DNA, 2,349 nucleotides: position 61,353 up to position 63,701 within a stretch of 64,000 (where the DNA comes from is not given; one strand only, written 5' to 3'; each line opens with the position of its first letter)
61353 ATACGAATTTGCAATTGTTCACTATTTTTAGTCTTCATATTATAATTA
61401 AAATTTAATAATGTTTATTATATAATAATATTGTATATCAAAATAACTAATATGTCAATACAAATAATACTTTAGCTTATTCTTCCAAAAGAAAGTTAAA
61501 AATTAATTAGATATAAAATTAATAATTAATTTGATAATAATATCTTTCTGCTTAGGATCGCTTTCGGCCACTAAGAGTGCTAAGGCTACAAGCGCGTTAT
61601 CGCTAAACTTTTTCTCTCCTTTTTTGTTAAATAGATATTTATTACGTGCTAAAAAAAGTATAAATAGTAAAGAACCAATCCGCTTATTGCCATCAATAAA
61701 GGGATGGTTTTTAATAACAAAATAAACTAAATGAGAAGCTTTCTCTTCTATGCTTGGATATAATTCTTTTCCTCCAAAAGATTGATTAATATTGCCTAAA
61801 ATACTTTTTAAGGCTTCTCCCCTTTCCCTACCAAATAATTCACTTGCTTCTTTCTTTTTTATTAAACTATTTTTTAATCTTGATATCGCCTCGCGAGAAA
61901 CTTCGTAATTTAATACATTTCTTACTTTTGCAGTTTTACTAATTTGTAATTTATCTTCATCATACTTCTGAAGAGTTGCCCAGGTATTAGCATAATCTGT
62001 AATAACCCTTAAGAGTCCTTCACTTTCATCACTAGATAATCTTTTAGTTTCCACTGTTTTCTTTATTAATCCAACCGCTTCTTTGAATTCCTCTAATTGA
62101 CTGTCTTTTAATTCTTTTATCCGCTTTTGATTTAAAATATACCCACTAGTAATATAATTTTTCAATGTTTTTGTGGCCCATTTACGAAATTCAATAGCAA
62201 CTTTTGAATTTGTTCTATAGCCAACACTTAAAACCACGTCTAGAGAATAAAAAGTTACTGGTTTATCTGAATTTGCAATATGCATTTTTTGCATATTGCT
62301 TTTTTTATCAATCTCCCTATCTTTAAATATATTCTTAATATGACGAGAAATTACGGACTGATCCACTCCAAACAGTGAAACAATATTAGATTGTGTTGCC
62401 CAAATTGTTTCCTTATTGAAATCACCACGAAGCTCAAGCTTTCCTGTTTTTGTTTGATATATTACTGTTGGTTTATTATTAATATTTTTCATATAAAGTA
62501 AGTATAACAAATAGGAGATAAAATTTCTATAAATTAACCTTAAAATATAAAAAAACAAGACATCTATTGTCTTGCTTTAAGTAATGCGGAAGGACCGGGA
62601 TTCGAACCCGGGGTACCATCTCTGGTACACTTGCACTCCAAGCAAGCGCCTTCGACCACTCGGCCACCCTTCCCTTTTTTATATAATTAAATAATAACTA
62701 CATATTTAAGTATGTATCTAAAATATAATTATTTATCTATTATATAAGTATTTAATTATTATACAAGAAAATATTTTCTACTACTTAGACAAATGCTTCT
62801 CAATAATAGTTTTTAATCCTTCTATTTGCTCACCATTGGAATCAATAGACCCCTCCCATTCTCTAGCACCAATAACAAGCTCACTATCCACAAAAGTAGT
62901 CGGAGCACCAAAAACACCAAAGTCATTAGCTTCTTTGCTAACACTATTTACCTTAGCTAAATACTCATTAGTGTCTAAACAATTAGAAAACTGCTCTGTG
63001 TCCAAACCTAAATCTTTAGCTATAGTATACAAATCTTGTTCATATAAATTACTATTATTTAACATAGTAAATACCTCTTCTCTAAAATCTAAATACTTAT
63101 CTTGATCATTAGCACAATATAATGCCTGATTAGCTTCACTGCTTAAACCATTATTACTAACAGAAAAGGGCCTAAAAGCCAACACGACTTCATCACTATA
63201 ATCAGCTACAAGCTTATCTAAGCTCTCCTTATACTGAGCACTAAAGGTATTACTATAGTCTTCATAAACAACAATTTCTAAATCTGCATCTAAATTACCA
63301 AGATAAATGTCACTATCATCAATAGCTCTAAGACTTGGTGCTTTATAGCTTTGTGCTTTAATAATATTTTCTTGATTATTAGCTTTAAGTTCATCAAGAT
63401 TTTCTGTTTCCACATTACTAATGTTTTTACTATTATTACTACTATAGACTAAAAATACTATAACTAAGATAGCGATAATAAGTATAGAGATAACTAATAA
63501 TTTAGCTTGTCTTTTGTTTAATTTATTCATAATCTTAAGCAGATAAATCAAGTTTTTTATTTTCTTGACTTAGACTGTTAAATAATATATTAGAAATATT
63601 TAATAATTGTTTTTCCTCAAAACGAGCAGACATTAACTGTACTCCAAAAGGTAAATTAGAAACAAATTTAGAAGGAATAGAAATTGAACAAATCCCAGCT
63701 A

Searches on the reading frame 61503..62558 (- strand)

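Call 42: search_protein_families(library=pfam, proteins=[window:61503-62558:-], max_evalue=0.00001)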
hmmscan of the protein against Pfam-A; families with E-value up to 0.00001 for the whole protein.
window:61503-62558:- (351 aa): 2 families
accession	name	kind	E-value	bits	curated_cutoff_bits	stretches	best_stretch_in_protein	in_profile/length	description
PF13310.11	Virulence_RhuM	-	2.5e-20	73.3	33.7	1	95-223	15-133/252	Virulence protein RhuM family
PF02661.23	Fic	-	4e-14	53.7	24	1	221-303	3-93/93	Fic/DOC family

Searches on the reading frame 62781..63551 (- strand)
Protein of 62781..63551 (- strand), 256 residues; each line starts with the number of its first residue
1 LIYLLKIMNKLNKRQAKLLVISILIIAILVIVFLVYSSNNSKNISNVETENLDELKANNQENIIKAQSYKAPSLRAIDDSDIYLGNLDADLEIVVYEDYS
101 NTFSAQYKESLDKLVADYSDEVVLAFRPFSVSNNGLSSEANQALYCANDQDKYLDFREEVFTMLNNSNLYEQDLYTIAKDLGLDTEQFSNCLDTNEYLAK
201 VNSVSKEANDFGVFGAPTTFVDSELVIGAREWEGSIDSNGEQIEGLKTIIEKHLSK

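Call 72: search_protein_families(library=pfam, proteins=[window:62781-63551:-], max_evalue=0.0001)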
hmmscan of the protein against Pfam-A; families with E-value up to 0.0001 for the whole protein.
window:62781-63551:- (256 aa): 2 families
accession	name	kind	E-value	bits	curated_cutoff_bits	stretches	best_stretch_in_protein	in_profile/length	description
PF13462.12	Thioredoxin_4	-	2.1e-16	61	23.2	1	80-233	4-157/165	Thioredoxin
PF01323.26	DSBA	-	3.7e-16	59.9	25.6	1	93-233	2-184/191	DSBA-like thioredoxin domain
